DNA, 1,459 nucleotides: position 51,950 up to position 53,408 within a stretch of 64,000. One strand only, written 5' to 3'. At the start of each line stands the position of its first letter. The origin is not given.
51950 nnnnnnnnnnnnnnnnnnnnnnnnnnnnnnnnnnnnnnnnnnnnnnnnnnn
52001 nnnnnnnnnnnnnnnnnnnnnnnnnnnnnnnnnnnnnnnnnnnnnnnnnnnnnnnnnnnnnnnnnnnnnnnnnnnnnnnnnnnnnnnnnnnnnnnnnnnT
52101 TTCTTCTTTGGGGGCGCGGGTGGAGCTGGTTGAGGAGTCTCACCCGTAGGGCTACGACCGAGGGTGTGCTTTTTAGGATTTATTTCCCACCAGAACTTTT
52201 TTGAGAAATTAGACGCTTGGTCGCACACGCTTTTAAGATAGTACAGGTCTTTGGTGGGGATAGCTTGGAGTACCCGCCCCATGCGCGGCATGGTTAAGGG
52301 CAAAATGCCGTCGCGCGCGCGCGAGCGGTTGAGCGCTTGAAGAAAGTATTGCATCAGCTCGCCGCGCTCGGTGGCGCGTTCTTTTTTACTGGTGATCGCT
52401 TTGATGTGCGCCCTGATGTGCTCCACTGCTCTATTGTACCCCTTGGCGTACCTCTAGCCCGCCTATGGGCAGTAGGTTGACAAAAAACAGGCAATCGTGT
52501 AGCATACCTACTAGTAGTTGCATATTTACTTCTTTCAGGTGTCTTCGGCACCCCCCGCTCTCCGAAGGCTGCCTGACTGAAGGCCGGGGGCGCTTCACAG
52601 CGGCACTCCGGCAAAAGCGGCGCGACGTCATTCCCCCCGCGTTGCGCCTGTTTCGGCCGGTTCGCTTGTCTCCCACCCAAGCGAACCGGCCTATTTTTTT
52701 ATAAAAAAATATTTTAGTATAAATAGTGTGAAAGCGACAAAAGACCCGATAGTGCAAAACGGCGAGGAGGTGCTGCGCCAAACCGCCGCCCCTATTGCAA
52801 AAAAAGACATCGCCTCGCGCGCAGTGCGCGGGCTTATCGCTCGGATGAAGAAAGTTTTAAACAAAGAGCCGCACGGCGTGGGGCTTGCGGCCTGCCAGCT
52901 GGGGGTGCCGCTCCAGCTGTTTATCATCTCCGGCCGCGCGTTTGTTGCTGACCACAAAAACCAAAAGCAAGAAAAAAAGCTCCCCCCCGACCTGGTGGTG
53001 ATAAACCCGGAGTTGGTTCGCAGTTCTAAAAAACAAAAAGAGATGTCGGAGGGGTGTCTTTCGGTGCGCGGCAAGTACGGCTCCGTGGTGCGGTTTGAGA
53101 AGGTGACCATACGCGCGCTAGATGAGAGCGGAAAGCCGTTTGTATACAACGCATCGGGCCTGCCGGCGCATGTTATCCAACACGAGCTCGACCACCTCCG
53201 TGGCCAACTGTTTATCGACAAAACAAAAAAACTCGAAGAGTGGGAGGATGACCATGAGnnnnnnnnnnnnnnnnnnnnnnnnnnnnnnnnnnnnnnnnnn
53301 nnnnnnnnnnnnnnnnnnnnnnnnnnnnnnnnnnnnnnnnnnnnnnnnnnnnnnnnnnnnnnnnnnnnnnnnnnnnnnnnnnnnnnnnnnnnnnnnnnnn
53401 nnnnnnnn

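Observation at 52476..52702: Candidate small RNA between a promoter and a strong terminator upstream of def-fmt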

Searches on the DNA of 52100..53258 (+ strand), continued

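Call 93: search_with_rna_model(model_id=R1, sources=[L014, L018, L019, L175, L124, L087, L102, L132, L167, L171, L173, L045, L029, L169, L013, L017], max_evalue=1, filters=off)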
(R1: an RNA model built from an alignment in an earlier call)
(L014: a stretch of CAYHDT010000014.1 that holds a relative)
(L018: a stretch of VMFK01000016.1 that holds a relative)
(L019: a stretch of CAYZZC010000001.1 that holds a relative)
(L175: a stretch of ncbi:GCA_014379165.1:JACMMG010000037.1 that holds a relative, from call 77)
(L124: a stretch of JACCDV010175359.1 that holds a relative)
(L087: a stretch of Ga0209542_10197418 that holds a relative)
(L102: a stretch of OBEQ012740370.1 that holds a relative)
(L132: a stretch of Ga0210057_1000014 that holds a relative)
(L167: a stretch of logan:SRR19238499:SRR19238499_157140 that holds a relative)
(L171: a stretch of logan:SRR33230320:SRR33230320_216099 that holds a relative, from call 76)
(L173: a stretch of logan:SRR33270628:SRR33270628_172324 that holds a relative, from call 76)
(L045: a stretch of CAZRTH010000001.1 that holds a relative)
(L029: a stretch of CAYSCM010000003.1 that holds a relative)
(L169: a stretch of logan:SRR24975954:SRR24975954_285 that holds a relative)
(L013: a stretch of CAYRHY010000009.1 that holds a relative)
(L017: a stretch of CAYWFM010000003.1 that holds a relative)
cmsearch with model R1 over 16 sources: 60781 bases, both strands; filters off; matches with E-value up to 1: 14.
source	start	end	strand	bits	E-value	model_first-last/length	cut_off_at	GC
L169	1249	1460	+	23.5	3.1e-05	21-195/195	no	0.63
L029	2008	2148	+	19.1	0.00059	1-195/195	no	0.62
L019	2343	2465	+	15.3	0.0081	1-195/195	no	0.52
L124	1311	1433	+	14.2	0.017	1-195/195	no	0.55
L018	818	955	+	12.6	0.052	1-195/195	no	0.49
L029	2409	2440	+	11.7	0.097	153-185/195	no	0.75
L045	2232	2426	+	11.1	0.14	1-195/195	no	0.56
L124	1058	1167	+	11.1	0.14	1-195/195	no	0.63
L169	1637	1784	-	10.3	0.24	1-195/195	no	0.61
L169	1380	1416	-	10.2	0.26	112-148/195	no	0.73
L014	321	353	-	9.8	0.34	114-146/195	no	0.79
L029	1969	2002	+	9.7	0.36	152-185/195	no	0.74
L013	4972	5097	+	8.9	0.65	1-195/195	no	0.41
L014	2380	2485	-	8.6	0.8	1-195/195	no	0.48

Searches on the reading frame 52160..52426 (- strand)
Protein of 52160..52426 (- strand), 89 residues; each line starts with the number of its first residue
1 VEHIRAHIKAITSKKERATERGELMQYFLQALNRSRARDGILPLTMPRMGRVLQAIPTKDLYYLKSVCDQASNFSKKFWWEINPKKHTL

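Call 74: find_homologous_proteins(query=window:52160-52426:-, max_evalue=0.00001)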
Query seq(89 aa) (89 aa): 1369 proteins with E <= 0.00001 among 1369 candidates; the best 120 are listed.
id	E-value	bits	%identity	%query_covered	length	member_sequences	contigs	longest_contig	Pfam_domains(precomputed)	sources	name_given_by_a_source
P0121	6.0e-53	194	100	100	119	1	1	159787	-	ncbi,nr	ncbi:hypothetical protein HYS79_01305 [Patescibacteria group bacterium]|nr:hypothetical protein [Pat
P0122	3.4e-48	179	90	100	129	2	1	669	-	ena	-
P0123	1.9e-47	177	89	100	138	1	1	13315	-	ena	-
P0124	1.4e-43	164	83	93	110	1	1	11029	-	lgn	-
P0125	3.7e-43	163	82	98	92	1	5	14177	-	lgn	-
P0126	1.4e-42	161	83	98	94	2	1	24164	-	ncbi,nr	ncbi:hypothetical protein H7X87_02455 [Acetobacteraceae bacterium]|nr:hypothetical protein [Candidat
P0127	1.7e-42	161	81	100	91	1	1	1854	-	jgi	jgi:hypothetical protein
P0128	3.1e-42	160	80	99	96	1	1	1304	-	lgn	-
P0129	5.7e-42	159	78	98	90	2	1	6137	-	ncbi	ncbi:MAG: hypothetical protein AAB449_00190 [Patescibacteria group bacterium]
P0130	1.9e-41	157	77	98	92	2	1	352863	-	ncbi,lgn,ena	-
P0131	2.3e-41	157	80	97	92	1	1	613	-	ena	-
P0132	3.2e-41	157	77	99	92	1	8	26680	-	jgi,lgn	jgi:hypothetical protein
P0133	3.8e-41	156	80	98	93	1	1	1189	-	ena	-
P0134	3.9e-41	156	79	98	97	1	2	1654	-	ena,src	-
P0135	6.3e-41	156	80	99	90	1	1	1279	-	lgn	-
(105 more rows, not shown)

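Call 75: find_encoding_contigs(protein=P0123, flank=1500, max_places=3)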
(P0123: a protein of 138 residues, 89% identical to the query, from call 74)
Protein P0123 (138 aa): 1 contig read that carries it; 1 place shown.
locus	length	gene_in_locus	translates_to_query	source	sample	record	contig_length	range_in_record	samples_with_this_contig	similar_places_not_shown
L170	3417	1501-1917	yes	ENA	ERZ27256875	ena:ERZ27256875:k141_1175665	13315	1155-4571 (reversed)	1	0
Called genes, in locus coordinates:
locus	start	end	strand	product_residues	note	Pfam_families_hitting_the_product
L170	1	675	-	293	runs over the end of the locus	PF00551:Formyl_trans_N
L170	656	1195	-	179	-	PF01327:Pep_deformylase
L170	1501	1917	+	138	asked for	-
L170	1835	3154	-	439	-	PF00275:EPSP_synthase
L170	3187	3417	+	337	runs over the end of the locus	PF00022:Actin (weak), PF06723:MreB_Mbl, PF00012:HSP70, PF14450:FtsA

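Call 76: find_encoding_contigs(protein=P0125, flank=1500, max_places=5)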
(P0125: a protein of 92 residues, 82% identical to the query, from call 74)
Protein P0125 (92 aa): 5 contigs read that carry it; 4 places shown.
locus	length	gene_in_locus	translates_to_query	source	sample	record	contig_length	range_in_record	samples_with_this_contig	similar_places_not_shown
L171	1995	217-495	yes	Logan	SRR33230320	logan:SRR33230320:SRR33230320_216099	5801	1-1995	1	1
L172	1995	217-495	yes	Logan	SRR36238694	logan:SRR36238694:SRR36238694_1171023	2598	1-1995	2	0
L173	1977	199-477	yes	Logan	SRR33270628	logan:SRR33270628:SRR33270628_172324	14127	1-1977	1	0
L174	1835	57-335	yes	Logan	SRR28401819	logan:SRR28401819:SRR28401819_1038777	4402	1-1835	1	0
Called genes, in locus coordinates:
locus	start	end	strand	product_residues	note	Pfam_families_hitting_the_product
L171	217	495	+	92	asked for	-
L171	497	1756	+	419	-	PF00275:EPSP_synthase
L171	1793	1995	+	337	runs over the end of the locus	PF00022:Actin, PF06723:MreB_Mbl, PF00012:HSP70, PF14450:FtsA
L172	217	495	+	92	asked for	-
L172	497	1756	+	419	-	PF00275:EPSP_synthase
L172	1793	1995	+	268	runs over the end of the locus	?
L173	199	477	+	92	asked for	-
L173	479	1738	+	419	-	PF00275:EPSP_synthase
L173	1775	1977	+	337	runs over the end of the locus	PF00022:Actin, PF06723:MreB_Mbl, PF00012:HSP70, PF14450:FtsA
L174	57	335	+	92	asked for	-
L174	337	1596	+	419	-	PF00275:EPSP_synthase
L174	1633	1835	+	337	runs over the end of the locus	PF00022:Actin, PF06723:MreB_Mbl, PF00012:HSP70, PF14450:FtsA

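Call 77: find_encoding_contigs(protein=P0126, flank=1500, max_places=3)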
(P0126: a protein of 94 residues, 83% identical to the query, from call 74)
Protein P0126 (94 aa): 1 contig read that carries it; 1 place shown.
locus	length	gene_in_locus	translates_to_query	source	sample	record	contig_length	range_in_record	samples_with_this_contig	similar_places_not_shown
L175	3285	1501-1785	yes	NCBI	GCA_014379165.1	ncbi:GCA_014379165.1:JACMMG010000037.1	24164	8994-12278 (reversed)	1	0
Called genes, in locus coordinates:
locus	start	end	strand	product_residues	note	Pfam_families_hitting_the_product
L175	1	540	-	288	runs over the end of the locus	PF00551:Formyl_trans_N, PF02911:Formyl_trans_C (faint)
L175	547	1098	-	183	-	PF01327:Pep_deformylase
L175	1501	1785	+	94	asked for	-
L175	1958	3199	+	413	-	PF00275:EPSP_synthase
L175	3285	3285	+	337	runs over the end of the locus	PF00022:Actin, PF06723:MreB_Mbl, PF00012:HSP70, PF14450:FtsA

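Call 83: search_solved_structures(query=A9, max_evalue=10)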
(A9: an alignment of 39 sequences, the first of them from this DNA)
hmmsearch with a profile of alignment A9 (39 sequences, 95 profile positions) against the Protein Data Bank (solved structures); distinct sequences matched with E-value up to 10: 1.
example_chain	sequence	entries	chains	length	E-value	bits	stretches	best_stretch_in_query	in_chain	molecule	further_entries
9pv1_A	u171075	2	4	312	1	12.7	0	41-84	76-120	Biotin halogenase BtnX | Phytanoyl-CoA dioxygenase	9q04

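Call 89: predict_structure(alignment_id=A9)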
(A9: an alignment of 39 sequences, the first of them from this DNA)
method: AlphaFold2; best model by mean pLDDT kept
length: 89 residues; sequences in the alignment: 39
mean_pLDDT: 86.2   pTM: 0.70
mean pLDDT of the five models: 86.2, 79.3, 78.5, 77.4, 68.2
residues with pLDDT >= 90: 53; 70-90: 22; 50-70: 14; < 50: 0
segments of 3 or more residues with pLDDT < 50: none
pLDDT, mean of each block of 10 residues (from residue 1): 70 65 93 94 89 90 96 95 83
secondary structure, 60 per line:
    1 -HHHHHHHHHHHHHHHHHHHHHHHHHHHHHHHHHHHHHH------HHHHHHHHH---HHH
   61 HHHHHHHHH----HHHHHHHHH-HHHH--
elements in order: H2-39 H46-54 H58-69 H74-82 H84-87

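Call 91: fold_search(model_id=the predicted structure, library=pdb)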
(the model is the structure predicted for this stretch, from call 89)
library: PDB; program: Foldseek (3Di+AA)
matches with E <= 10: 11; with E <= 0.001: 0
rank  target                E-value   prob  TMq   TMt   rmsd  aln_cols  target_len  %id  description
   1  6v7b_A                4.6e+00  0.14  0.48  0.38   9.3        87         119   17  Cryo-EM reconstruction of Pyrobaculum filamentous virus 2 (PFV2) (released 2020-04-01)
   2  7p30_2                5.6e+00  0.09  0.34  0.07   7.3        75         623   13  3.0 A resolution structure of a DNA-loaded MCM double hexamer (released 2022-02-02)
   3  7x34_C                6.4e+00  0.21  0.57  0.52   4.0        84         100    8  Cryo-EM structure of RNC-RAC complex in presence of Ssb from S. cerevisiae 2 (released 2022-06-29)
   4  4c5s_B                6.8e+00  0.06  0.34  0.07   5.9        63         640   17  Structural Investigations into the Stereochemistry and Activity of a Phenylalanine-2,3-Aminomutase from Taxus chinensi (released 2014-05-07)
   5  6rv2_A                7.7e+00  0.04  0.32  0.13  11.1        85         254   10  Crystal structure of the human two pore domain potassium ion channel TASK-1 (K2P3.1) in a closed conformation (released 2019-08-07)
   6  1xxh_B                7.7e+00  0.03  0.25  0.09  12.1        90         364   13  ATPgS Bound E. Coli Clamp Loader Complex (released 2004-12-07)
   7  8a22_Ao               8.2e+00  0.07  0.40  0.33   6.5        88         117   10  Structure of the mitochondrial ribosome from Polytomella magna (released 2022-11-16)
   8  6rv3_B                9.3e+00  0.04  0.33  0.13  11.3        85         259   10  Crystal structure of the human two pore domain potassium ion channel TASK-1 (K2P3.1) in a closed conformation with a b (released 2019-08-07)
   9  6rv2_B                9.3e+00  0.04  0.32  0.12  11.2        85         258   10  Crystal structure of the human two pore domain potassium ion channel TASK-1 (K2P3.1) in a closed conformation (released 2019-08-07)
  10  8vam_B                9.3e+00  0.03  0.25  0.08  14.0        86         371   17  Structure of the E. coli clamp loader bound to the beta clamp in a Semi-Open conformation (released 2024-03-27)
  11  8p28_A                9.9e+00  0.04  0.33  0.07   8.9        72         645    7  Cryo-EM structure of the anaerobic ribonucleotide reductase from Prevotella copri in its tetrameric, dATP-bound state (released 2023-08-30)

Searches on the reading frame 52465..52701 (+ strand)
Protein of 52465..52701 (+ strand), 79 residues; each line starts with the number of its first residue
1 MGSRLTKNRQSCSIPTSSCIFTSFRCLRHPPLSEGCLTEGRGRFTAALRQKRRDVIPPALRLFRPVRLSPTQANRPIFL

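Call 11: search_protein_families(library=pfam, proteins=[window:52465-52701:+], max_evalue=0.01)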
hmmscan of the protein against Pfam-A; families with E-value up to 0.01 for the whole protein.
window:52465-52701:+ (79 aa): 0 families
